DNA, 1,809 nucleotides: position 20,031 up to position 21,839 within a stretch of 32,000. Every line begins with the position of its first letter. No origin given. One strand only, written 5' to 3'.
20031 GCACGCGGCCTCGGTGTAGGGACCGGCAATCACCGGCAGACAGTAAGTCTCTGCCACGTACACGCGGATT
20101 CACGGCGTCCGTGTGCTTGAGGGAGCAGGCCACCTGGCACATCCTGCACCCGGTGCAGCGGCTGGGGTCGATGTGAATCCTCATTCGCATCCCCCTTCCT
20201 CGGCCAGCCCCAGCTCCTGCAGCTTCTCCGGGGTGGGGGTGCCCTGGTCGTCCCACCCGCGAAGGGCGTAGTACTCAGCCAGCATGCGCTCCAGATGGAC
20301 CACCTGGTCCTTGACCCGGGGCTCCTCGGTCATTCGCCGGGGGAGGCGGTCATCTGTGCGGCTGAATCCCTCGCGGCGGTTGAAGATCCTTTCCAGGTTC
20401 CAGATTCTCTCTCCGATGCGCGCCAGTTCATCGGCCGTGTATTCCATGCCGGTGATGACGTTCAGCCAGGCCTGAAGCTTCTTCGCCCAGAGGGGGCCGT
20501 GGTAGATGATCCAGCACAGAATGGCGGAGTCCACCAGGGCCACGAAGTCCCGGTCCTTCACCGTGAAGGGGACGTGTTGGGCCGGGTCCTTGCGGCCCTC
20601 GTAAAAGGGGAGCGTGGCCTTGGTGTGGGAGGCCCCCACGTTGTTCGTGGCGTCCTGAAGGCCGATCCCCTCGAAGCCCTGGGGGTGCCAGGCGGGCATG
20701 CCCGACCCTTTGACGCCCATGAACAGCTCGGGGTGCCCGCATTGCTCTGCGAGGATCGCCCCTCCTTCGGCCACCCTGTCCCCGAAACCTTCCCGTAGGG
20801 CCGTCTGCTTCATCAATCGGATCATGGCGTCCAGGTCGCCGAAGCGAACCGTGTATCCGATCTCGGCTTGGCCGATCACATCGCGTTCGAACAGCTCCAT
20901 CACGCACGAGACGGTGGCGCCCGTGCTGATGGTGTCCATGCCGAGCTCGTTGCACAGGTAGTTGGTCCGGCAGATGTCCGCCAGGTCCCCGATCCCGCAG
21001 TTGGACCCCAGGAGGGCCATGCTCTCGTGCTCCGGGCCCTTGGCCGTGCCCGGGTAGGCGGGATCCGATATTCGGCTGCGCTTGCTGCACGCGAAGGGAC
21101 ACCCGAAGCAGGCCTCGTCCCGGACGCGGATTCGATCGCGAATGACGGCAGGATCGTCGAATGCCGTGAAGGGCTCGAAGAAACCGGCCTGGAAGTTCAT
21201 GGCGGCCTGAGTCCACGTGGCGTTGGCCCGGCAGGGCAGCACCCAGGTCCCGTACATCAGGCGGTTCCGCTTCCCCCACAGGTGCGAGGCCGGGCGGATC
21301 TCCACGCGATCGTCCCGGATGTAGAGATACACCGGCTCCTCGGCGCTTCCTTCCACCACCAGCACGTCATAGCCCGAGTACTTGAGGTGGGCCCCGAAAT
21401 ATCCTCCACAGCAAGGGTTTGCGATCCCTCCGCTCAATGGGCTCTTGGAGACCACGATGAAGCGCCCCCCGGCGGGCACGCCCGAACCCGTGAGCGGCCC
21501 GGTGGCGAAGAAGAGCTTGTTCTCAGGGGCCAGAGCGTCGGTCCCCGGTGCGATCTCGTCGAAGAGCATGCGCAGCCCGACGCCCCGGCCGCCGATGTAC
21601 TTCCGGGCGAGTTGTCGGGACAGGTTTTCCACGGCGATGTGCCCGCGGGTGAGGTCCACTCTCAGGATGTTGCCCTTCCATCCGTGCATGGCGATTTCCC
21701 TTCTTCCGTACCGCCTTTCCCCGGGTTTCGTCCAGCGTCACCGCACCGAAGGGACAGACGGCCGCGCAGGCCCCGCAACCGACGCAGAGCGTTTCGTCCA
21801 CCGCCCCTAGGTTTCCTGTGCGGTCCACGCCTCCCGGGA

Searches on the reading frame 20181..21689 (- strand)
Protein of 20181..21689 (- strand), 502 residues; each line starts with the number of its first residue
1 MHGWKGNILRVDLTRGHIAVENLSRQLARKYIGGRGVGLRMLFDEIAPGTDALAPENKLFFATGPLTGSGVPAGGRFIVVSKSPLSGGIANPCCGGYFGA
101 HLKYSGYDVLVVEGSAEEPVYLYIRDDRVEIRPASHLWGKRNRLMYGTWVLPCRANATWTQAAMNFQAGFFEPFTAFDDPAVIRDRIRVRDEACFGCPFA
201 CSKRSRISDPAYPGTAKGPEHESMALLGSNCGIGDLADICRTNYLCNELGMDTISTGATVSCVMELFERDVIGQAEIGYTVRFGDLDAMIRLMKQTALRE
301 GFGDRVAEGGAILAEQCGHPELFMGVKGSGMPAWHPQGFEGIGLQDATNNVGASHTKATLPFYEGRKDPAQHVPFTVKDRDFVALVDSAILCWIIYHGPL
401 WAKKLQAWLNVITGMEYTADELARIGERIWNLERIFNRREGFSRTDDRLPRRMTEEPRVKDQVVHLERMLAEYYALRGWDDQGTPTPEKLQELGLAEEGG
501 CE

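Call 8: search_protein_families(library=pfam, proteins=[window:20181-21689:-])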
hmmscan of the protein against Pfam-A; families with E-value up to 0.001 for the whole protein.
window:20181-21689:- (502 aa): 2 families
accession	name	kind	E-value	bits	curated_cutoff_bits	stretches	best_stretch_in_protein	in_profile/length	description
PF01314.23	AFOR_C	-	1.4e-106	357.4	27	1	145-495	22-385/385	Aldehyde ferredoxin oxidoreductase, domains 2 & 3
PF02730.20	AFOR_N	-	9e-52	176.1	29.8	1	6-142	1-137/199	Aldehyde ferredoxin oxidoreductase, N-terminal domain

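Call 27: search_protein_families(library=ncbifam, max_evalue=0.01, proteins=[window:20181-21689:-])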
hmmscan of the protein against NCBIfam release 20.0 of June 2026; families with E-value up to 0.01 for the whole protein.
window:20181-21689:- (502 aa): 2 families
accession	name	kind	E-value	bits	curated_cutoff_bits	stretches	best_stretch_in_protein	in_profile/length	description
NF007354.0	PRK09849.1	equivalog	7e-52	177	868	1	2-143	6-147/703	aldehyde ferredoxin oxidoreductase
NF040818.1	GAPOR_Arch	equivalog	8.9e-12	44.1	1300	1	7-131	4-125/654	glyceraldehyde-3-phosphate:ferredoxin oxidoreductase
